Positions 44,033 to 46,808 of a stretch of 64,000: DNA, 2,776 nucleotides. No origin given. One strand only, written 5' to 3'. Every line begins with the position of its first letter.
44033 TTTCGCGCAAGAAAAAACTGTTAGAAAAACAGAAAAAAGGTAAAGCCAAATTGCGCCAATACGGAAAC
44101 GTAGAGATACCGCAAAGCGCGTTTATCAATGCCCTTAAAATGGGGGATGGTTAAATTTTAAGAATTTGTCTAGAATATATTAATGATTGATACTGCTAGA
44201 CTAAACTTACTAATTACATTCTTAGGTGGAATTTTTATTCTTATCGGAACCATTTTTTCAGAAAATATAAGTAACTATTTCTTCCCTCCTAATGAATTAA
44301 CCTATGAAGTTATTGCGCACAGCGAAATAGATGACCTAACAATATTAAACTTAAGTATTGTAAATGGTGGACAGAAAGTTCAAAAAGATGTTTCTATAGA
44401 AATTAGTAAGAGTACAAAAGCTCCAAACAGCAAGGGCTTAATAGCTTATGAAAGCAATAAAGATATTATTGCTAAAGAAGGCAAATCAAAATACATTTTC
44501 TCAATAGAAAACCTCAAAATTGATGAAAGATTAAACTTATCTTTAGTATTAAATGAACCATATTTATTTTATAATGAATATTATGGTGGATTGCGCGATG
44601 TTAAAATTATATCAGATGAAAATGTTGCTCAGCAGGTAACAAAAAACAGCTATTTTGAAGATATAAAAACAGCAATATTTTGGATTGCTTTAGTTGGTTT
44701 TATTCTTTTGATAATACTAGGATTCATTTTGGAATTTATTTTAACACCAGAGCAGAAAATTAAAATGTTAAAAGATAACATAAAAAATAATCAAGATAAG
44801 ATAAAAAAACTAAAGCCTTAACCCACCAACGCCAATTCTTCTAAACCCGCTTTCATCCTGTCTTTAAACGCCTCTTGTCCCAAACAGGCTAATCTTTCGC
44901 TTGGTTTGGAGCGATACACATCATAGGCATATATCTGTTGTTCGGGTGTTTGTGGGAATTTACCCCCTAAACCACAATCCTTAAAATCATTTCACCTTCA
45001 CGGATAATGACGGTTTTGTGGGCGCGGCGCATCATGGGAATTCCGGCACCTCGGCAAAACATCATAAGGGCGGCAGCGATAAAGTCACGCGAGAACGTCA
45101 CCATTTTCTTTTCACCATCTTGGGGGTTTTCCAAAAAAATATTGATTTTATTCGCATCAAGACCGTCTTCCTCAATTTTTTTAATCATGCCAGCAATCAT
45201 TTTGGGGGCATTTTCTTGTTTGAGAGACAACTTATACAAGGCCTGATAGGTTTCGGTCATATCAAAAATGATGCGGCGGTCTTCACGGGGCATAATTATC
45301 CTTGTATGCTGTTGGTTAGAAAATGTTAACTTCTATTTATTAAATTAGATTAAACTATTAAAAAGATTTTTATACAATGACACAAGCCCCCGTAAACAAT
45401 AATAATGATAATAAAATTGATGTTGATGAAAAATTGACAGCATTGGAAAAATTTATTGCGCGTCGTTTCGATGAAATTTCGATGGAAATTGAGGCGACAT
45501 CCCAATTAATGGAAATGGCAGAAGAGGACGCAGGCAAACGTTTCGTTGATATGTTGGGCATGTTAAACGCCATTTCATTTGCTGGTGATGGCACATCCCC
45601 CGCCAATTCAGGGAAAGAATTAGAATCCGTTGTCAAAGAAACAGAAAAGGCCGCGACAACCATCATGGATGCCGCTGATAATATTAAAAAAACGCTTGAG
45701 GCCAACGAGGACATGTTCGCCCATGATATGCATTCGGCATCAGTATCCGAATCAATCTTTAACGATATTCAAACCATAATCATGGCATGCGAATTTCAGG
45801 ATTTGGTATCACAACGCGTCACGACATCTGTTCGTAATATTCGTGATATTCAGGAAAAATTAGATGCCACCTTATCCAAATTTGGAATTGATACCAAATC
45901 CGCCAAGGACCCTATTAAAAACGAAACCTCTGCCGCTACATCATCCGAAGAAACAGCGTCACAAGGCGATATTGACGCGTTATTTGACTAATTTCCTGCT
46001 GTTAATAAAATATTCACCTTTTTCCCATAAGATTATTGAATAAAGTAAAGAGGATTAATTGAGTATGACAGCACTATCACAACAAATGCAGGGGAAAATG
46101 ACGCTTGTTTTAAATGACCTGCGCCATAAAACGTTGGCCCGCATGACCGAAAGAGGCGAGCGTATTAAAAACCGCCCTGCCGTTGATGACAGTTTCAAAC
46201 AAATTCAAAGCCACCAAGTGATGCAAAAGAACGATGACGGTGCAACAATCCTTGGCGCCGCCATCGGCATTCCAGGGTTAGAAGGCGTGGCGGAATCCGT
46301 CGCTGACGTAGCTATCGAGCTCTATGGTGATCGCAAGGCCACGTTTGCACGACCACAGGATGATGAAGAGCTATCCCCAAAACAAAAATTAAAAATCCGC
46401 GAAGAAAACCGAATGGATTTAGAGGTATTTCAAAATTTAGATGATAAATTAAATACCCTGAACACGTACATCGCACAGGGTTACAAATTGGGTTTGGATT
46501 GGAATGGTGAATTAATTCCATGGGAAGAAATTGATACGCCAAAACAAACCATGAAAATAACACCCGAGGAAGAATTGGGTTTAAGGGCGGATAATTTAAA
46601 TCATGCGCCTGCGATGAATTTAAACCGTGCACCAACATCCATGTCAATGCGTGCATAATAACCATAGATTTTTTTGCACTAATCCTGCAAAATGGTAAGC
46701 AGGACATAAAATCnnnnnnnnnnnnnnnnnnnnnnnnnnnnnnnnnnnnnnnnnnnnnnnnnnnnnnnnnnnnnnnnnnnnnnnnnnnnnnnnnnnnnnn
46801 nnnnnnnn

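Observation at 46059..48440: cheZ-linked cluster of unknown genes including two tandem paralogues with a shared motif set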

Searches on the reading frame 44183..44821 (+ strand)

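Call 3: search_protein_families(library=pfam, proteins=[window:44183-44821:+], max_evalue=1)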
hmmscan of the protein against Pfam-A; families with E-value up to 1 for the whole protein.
window:44183-44821:+ (212 aa): 8 families
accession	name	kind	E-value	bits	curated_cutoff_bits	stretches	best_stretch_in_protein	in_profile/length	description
PF13273.12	DUF4064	-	0.0031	18.1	32.1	1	148-188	42-82/102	Protein of unknown function (DUF4064)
PF03595.22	SLAC1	-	0.013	15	27.9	1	156-201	27-71/331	Voltage-dependent anion channel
PF18895.5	T4SS_pilin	-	0.014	15.9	26.6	1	160-202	11-53/71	Type IV secretion system pilin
PF24226.1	DUF7442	-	0.047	14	23.8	1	160-210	26-74/79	Phage membrane protein Family of unknown function (DUF7442)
PF09624.15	DUF2393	-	0.048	14.1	26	1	9-126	19-131/146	Protein of unknown function (DUF2393)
PF08702.15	Fib_alpha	-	0.067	13.8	29.9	1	184-211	95-122/143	Fibrinogen alpha/beta chain family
PF00957.27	Synaptobrevin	-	0.27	11.5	26.4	1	148-182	53-87/89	Synaptobrevin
PF03672.18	UPF0154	-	0.54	10.6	27.1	1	174-210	2-38/60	Uncharacterised protein family (UPF0154)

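Call 5: search_protein_families(library=ncbifam, proteins=[window:44183-44821:+], max_evalue=1)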
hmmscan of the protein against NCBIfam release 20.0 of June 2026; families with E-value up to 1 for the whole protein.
window:44183-44821:+ (212 aa): 1 family
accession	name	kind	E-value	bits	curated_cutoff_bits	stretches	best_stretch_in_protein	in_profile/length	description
NF033218.1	anchor_AmaP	equivalog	0.11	12.3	55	1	159-194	44-77/166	alkaline shock response membrane anchor protein AmaP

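Call 51: search_protein_families(library=phrogs, proteins=[window:44183-44821:+], max_evalue=0.1)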
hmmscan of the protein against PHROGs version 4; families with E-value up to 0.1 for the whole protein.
window:44183-44821:+ (212 aa): 1 family
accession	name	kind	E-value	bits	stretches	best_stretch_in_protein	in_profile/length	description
phrog_1009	-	unknown function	0.052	14.6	0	160-211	7-61/103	-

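Call 52: search_protein_families(library=padloc, proteins=[window:44183-44821:+], max_evalue=0.1)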
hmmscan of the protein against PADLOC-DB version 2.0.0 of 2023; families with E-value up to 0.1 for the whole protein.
window:44183-44821:+ (212 aa): 0 families

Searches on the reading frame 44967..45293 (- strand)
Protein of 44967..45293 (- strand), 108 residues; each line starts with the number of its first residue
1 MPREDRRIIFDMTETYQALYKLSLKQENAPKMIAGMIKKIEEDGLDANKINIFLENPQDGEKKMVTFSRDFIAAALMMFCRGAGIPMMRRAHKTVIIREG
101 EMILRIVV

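Call 3: search_protein_families(library=pfam, proteins=[window:44967-45293:-], max_evalue=1)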
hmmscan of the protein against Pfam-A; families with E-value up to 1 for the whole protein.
window:44967-45293:- (108 aa): 0 families

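Call 5: search_protein_families(library=ncbifam, proteins=[window:44967-45293:-], max_evalue=1)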
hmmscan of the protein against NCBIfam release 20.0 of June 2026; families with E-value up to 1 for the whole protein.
window:44967-45293:- (108 aa): 0 families

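Call 51: search_protein_families(library=phrogs, proteins=[window:44967-45293:-], max_evalue=0.1)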
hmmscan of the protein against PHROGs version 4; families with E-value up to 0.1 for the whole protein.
window:44967-45293:- (108 aa): 1 family
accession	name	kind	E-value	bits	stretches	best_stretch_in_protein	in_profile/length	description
phrog_3826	-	unknown function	0.022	15.4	1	8-47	24-65/73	-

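Call 52: search_protein_families(library=padloc, proteins=[window:44967-45293:-], max_evalue=0.1)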
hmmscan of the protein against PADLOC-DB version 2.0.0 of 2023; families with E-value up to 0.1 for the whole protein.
window:44967-45293:- (108 aa): 0 families

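Call 55: find_homologous_proteins(query=window:44967-45293:-, max_evalue=0.001)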
Query window:44967-45293:- (108 aa): 74 proteins with E <= 0.001 among 76 candidates.
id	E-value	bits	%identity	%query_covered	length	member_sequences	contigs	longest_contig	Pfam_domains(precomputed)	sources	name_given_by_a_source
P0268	1.2e-63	229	100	100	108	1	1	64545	-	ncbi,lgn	-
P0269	2.2e-54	199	84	100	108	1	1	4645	-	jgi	-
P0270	1.2e-53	197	84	100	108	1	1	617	-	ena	-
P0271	4.0e-52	192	78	100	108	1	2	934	-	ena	-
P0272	2.1e-51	190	80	100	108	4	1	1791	-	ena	-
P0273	4.6e-51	189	78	100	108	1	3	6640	-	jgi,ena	-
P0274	5.3e-49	182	76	100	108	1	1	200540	-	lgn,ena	-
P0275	6.1e-47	175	74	100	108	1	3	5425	-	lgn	-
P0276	4.3e-46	173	72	100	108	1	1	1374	-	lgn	-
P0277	3.2e-45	170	73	100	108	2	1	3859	-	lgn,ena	-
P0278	1.9e-44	167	73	100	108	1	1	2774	-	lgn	-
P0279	4.5e-44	166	69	100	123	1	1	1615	-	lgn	-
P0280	5.4e-44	166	71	100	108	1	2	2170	-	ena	-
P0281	1.3e-43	165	71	100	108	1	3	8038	-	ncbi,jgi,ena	-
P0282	1.4e-43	164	73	98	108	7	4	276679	-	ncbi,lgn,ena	-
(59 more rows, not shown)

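Call 68: predict_structure(alignment_id=A2)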
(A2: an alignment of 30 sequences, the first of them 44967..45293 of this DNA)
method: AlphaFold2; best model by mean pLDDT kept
length: 108 residues; sequences in the alignment: 30
mean_pLDDT: 91.0   pTM: 0.82
mean pLDDT of the five models: 91.0, 90.4, 90.0, 90.0, 86.5
residues with pLDDT >= 90: 79; 70-90: 27; 50-70: 2; < 50: 0
segments of 3 or more residues with pLDDT < 50: none
pLDDT, mean of each block of 10 residues (from residue 1): 83 95 89 93 92 94 95 94 86 88 91
secondary structure, 60 per line:
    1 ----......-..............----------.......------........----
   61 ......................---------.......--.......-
elements in order: E5-10 H12-25 E36-42 E49-56 E61-68 H69-82 E92-98 E101-107

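Call 72: fold_search(model_id=the predicted structure, library=pdb)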
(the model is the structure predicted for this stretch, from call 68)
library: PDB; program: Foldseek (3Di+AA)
matches with E <= 10: 1108; with E <= 0.001: 0
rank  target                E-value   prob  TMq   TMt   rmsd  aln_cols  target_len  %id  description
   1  9q8o_B                1.2e-01  0.51  0.25  0.28  10.3        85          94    9  Crystal structure of Hsp82-MD in complex with the CS domain of Sgt1 (released 2026-01-21)
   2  2qpv_A                1.7e-01  0.12  0.21  0.18  13.8       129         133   12  Crystal structure of uncharacterized protein Atu1531 (released 2007-08-07)
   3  4zji_C                2.2e-01  0.21  0.24  0.12  11.9        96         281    7  PAK1 in complex with 2-chloro-5-ethyl-8-fluoro-11-(4-methylpiperazin-1-yl)-dibenzodiazepine (released 2015-06-24)
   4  3vqm_E                2.3e-01  0.30  0.26  0.26  10.4       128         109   12  Small heat shock protein hsp14.0 of C-terminal deletion variant with C-terminal peptide (released 2012-06-06)
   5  3vqm_K                3.1e-01  0.20  0.25  0.25  11.0       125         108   12  Small heat shock protein hsp14.0 of C-terminal deletion variant with C-terminal peptide (released 2012-06-06)
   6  3ulb_B                3.2e-01  0.80  0.29  0.32   5.8        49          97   10  Crystal structure of the pleckstrin homology domain of Saccharomyces cerevisiae Avo1, a TORC2 subunit, in the P212121  (released 2012-04-11)
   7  3gyo                  3.9e-01  0.63  0.34  0.18   3.8        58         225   14  Se-Met Rtt106p (released 2009-12-08)
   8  7kja_A                3.9e-01  0.10  0.20  0.09  12.3       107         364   10  Crystal structure of the EphA2 intracellular KD-SAM domains (released 2021-02-03)
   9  9gdo_D                3.9e-01  0.06  0.16  0.03  16.3       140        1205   11  Cryo-EM structure of Vibrio cholerae RNA polymerase holoenzyme bound to an ompU promoter DNA fragment (released 2025-12-17)
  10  5vy1_B                4.1e-01  0.33  0.28  0.17  13.3        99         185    8  Crystal structure of the extended Tudor domain from BmPAPI (released 2017-06-14)
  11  8y5f_D                4.1e-01  0.23  0.22  0.08  13.3        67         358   15  Cryo-EM structure of E.coli spermidine transporter PotABC (released 2024-10-09)
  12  9d51_B                4.1e-01  0.20  0.23  0.12   9.8        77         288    6  Structure of PAK2 in complex with compound 12 (released 2025-04-02)
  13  3ths_A                4.1e-01  0.18  0.27  0.13  11.5       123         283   10  Crystal structure of rat native liver Glycine N-methyltransferase complexed with 5-methyltetrahydrofolate pentaglutama (released 2011-11-16)
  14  9m48_B                4.1e-01  0.13  0.19  0.08  11.6        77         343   16  Cryo-EM structure of 6:1 nsp15/dsRNA complex (released 2026-02-11)
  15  7lbf_B                4.3e-01  0.20  0.25  0.15   7.6        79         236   13  CryoEM structure of the HCMV Trimer gHgLgO in complex with human Platelet-derived growth factor receptor alpha and neu (released 2021-03-10)
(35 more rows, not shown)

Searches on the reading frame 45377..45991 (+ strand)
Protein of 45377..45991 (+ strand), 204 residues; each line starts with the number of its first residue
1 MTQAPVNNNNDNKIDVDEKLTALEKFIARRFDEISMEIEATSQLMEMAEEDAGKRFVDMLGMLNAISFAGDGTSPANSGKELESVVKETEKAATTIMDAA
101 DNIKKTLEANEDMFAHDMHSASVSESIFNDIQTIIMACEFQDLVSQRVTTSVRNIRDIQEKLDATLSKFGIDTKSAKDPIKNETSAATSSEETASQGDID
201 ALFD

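Call 3: search_protein_families(library=pfam, proteins=[window:45377-45991:+], max_evalue=1)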
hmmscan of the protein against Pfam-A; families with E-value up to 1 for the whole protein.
window:45377-45991:+ (204 aa): 6 families
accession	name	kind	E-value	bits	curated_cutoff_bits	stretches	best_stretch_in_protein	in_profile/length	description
PF04344.18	CheZ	-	2.7e-05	24.6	30.7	1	119-202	106-197/203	Chemotaxis phosphatase, CheZ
PF16858.11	CNDH2_C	-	0.034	14.6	32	1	83-152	18-84/130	Condensin II complex subunit CAP-H2 or CNDH2, C-terminal wHTH domain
PF04108.17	ATG17_like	-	0.11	12.4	43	1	7-115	158-246/355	Autophagy protein ATG17-like domain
PF06013.18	WXG100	-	0.18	12.5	27.3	0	80-115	47-82/86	Proteins of 100 residues with WXG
PF10865.14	DUF2703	-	0.2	12.2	23.6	1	143-190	13-62/120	Domain of unknown function (DUF2703)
PF01025.24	GrpE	-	0.32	11.1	25.8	0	80-176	21-115/165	GrpE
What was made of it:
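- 45377..45991 (+): CheZ-family phosphatase gene (204 aa). The Pfam CheZ hit has E 2.7e-5, 24.6 bits, below the gathering score (call 3).
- On CheZ family (gene 45377-45991): The window protein scores 24.6 bits, below the gathering score of 30.7 (call 3).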

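Call 5: search_protein_families(library=ncbifam, proteins=[window:45377-45991:+], max_evalue=1)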
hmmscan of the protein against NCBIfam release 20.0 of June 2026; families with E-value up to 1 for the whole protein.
window:45377-45991:+ (204 aa): 2 families
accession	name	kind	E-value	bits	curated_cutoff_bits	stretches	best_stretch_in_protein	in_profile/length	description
NF008368.0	PRK11166.1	equivalog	0.0091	15.8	257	1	107-166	112-169/217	protein phosphatase CheZ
TIGR03930.1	WXG100_ESAT6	subfamily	0.023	14.9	44.85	0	80-115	47-82/90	WXG100 family type VII secretion target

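Call 48: search_solved_structures(query=window:45377-45991:+, max_evalue=10, show_alignments=2)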
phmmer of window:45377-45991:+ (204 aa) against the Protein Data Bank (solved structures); distinct sequences matched with E-value up to 10: 0.
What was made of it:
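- Tried and rejected: The window CheZ found nothing in PDB by phmmer (call 48).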

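Call 77: find_homologous_proteins(query=window:45377-45991:+, max_evalue=0.001)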
Query window:45377-45991:+ (204 aa): 128 proteins with E <= 0.001 among 330 candidates; the best 120 are listed.
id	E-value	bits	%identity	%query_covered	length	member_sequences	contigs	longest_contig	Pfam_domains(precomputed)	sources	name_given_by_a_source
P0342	4.7e-119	413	99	100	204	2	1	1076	PF04344.19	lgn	-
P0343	6.0e-84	298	73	100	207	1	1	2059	PF04344.19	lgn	-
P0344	1.2e-82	294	74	100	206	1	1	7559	PF04344.19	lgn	-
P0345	3.0e-81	290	73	100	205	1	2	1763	PF04344.19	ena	-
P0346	3.2e-78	280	71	100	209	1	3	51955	-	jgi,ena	-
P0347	4.3e-78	279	72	100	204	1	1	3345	PF04344.19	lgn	-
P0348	5.4e-75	269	67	100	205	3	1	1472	PF04344.19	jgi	jgi:hypothetical protein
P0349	1.1e-74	268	70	100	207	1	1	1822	PF04344.19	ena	-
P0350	1.8e-74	268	66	100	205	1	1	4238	PF04344.19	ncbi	-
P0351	2.2e-74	267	71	94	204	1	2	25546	PF04344.19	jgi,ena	-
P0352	8.3e-74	265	69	100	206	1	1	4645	PF04344.19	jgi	-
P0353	9.8e-74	265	69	100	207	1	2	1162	PF04344.19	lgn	-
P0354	3.2e-73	264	72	93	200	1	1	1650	PF04344.19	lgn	-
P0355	3.1e-72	260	68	100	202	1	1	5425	-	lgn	-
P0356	8.2e-72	259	66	100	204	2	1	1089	PF04344.19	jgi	jgi:chemotaxis regulatin CheY-phosphate phosphatase CheZ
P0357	6.0e-71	256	69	93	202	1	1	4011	PF04344.19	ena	-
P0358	9.6e-71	255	66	100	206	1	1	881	PF04344.19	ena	-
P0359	1.3e-70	255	66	100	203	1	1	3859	PF04344.19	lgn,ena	-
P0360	1.8e-70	255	64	100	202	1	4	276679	PF04344.19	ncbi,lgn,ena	-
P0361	2.1e-70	254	65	100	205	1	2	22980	PF04344.19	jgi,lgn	-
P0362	2.7e-70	254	64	97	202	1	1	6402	PF04344.19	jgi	-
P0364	9.8e-70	252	64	100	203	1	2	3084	PF04344.19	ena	-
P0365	2.9e-69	251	65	100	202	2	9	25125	PF04344.19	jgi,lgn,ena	jgi:chemotaxis regulatin CheY-phosphate phosphatase CheZ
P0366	3.4e-69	250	67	93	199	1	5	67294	PF04344.19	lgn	-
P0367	4.1e-69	250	65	98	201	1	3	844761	PF04344.19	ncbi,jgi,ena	-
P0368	4.7e-69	250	66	93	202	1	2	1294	PF04344.19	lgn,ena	-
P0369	7.5e-69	249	65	96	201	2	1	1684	PF04344.19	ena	-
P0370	9.8e-69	249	69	92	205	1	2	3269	PF04344.19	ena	-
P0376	5.4e-50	188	51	100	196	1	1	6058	PF04344.19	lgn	-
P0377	2.1e-49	186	52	100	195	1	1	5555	PF04344.19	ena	-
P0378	3.1e-49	185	54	92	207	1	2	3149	PF04344.19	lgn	-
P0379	6.5e-49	184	56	92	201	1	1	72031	PF04344.19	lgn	-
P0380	1.2e-48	184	53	100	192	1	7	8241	PF04344.19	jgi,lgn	jgi:chemotaxis protein CheZ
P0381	5.8e-48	181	52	100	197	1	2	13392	PF04344.19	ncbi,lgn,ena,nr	ncbi:MAG: hypothetical protein COB76_02750 [Alphaproteobacteria bacterium]|nr:MAG: hypothetical prot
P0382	3.6e-47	179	52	98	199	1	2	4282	PF04344.19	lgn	-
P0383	3.8e-47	179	52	98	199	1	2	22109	PF04344.19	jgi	jgi:chemotaxis protein CheZ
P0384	1.3e-46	177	54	92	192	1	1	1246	PF04344.19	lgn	-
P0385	3.4e-46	176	54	92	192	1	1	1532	PF04344.19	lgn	-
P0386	4.9e-45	172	54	92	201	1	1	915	PF04344.19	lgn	-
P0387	4.3e-44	169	49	95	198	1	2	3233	PF04344.19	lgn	-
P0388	1.5e-43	167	49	93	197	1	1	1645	PF04344.19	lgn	-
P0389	5.3e-43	165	49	92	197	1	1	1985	PF04344.19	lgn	-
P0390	2.7e-42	163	48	96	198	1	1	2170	PF04344.19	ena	-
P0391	5.4e-41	159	45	93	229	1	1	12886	PF04344.19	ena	-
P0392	6.3e-41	158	46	96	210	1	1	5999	PF04344.19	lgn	-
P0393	1.3e-40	157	47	93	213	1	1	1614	PF04344.19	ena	-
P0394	2.4e-40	157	48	93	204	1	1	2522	PF04344.19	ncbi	-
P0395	3.1e-40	156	47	91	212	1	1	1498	PF04344.19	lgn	-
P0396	8.9e-40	155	47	93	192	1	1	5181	PF04344.19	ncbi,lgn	-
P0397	1.1e-39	154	47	93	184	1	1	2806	PF04344.19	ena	-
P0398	1.6e-39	154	48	93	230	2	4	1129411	PF04344.19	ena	-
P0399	2.1e-39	153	48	93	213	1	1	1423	PF04344.19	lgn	-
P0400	2.2e-39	153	46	93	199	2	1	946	PF04344.19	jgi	-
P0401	2.8e-39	153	46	93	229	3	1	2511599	PF04344.19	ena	-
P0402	4.5e-39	152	42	93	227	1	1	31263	PF04344.19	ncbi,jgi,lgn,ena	-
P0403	4.7e-39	152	47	91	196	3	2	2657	PF04344.19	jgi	jgi:chemotaxis regulatin CheY-phosphate phosphatase CheZ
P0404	4.9e-39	152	45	93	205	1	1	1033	PF04344.19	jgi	jgi:chemotaxis protein CheZ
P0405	5.1e-39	152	46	93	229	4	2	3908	PF04344.19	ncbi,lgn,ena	-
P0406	7.2e-39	152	46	92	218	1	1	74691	PF04344.19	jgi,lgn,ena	-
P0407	1.2e-38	151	46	93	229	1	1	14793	PF04344.19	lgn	-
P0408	1.5e-38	151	46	93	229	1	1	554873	PF04344.19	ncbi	ncbi:MAG: hypothetical protein ACTHOO_05185 [Alcanivorax sp.]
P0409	2.4e-38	150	42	93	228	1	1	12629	PF04344.19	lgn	-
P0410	2.8e-38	150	46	93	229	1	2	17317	PF04344.19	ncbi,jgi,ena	-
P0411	3.0e-38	150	47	92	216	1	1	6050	PF04344.19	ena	-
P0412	3.2e-38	150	45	93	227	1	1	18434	PF04344.19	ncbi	-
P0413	9.0e-38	148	47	93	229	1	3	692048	PF04344.19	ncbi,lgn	-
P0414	9.7e-38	148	43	91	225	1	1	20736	PF04344.19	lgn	-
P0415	1.1e-37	148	43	93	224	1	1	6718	PF04344.19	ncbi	-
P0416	1.6e-37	147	47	93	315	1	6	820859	PF04344.19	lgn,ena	-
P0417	2.0e-37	147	44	93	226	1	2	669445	PF04344.19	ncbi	ncbi:MAG: protein phosphatase CheZ [Alphaproteobacteria bacterium]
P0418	3.3e-37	146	43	93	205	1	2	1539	PF04344.19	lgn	-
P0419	3.5e-37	146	42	93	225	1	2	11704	PF04344.19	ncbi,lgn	-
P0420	3.7e-37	146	42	100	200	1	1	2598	PF04344.19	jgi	-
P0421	4.6e-37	146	44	93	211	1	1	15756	PF04344.19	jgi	-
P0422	4.8e-37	146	42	93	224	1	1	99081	PF04344.19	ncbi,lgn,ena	-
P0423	5.8e-37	146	42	100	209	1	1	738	PF04344.19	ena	-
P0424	6.0e-37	145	46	96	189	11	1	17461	PF04344.19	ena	-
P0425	6.3e-37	145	42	93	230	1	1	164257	PF04344.19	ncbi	-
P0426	6.9e-37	145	42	91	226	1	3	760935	PF04344.19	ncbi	ncbi:MAG: protein phosphatase CheZ [Alphaproteobacteria bacterium]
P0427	8.9e-37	145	44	93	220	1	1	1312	PF04344.19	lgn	-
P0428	9.0e-37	145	43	93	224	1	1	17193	PF04344.19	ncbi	-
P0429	1.0e-36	145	56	71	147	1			PF04344.19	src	-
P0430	1.1e-36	145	47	92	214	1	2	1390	PF04344.19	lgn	-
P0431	2.4e-36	144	41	93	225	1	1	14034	PF04344.19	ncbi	-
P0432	3.0e-36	143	48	84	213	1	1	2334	PF04344.19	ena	-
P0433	5.2e-36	142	46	92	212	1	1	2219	PF04344.19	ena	-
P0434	6.0e-36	142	46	92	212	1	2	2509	PF04344.19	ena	-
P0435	6.0e-36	142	45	91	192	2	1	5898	PF04344.19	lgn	-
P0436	7.9e-36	142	44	89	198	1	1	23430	PF04344.19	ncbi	-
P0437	8.8e-36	142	44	96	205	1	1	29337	PF04344.19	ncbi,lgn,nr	ncbi:MAG: protein phosphatase CheZ [Rhodospirillales bacterium]|nr:protein phosphatase CheZ [Rhodosp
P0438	1.1e-35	141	45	93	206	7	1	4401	PF04344.19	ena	-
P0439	1.2e-35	141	44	91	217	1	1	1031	PF04344.19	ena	-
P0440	1.8e-35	141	43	93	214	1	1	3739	PF04344.19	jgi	jgi:chemotaxis protein CheZ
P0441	2.1e-35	140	43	98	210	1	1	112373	PF04344.19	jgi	jgi:hypothetical protein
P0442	2.3e-35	140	46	92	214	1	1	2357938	PF04344.19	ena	-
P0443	2.5e-35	140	44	93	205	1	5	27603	PF04344.19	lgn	-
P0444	4.3e-35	139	42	100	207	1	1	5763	PF04344.19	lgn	-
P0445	6.6e-35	139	41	93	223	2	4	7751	PF04344.19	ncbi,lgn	-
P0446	1.5e-34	138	44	100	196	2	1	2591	PF04344.19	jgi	-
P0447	1.7e-34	137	45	93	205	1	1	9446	PF04344.19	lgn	-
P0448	1.7e-34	137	41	93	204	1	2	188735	PF04344.19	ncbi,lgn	-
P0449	2.1e-34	137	43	90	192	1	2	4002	PF04344.19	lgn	-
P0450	2.1e-34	137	42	93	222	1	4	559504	PF04344.19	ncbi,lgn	ncbi:MAG: protein phosphatase CheZ [Alphaproteobacteria bacterium]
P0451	3.0e-34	137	43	91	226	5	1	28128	PF04344.19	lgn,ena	-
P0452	3.3e-34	137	41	94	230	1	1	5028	PF04344.19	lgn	-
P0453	3.7e-34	136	43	100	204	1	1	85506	PF04344.19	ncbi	-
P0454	4.0e-34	136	45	92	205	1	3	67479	PF04344.19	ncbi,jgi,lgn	jgi:chemotaxis regulatin CheY-phosphate phosphatase CheZ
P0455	4.2e-34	136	42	92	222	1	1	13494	PF04344.19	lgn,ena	-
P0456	1.2e-33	135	39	99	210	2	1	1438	PF04344.19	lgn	-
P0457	1.3e-33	135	45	93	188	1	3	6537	PF04344.19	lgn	-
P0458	2.1e-33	134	44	92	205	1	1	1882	PF04344.19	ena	-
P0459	2.4e-33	134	43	100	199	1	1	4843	PF04344.19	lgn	-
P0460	2.7e-33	134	43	93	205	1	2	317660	PF04344.19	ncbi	ncbi:MAG: hypothetical protein ACRBB3_04795 [Alphaproteobacteria bacterium]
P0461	2.7e-33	134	43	98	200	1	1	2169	PF04344.19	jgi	jgi:chemotaxis regulatin CheY-phosphate phosphatase CheZ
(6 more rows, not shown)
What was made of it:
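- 45377..45991 (+): Homologues carry PF04344, and NCBI names some of them 'protein phosphatase CheZ' (call 77).
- On CheZ family (gene 45377-45991): Most homologues carry a precomputed PF04344 hit (call 77).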

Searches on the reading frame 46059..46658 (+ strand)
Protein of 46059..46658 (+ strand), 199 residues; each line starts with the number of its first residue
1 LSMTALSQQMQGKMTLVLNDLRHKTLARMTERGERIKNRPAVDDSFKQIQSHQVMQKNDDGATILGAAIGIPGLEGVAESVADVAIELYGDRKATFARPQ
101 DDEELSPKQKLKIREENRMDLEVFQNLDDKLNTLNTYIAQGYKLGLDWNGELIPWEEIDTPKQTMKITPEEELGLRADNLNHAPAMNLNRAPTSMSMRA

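Call 3: search_protein_families(library=pfam, proteins=[window:46059-46658:+], max_evalue=1)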
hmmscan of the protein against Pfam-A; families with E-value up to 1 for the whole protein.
window:46059-46658:+ (199 aa): 0 families

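Call 5: search_protein_families(library=ncbifam, proteins=[window:46059-46658:+], max_evalue=1)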
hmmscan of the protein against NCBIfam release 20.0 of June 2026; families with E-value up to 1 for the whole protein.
window:46059-46658:+ (199 aa): 0 families

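Call 51: search_protein_families(library=phrogs, proteins=[window:46059-46658:+], max_evalue=0.1)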
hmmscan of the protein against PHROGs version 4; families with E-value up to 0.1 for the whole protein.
window:46059-46658:+ (199 aa): 0 families

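Call 52: search_protein_families(library=padloc, proteins=[window:46059-46658:+], max_evalue=0.1)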
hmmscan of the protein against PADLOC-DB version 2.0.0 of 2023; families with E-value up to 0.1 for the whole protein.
window:46059-46658:+ (199 aa): 0 families
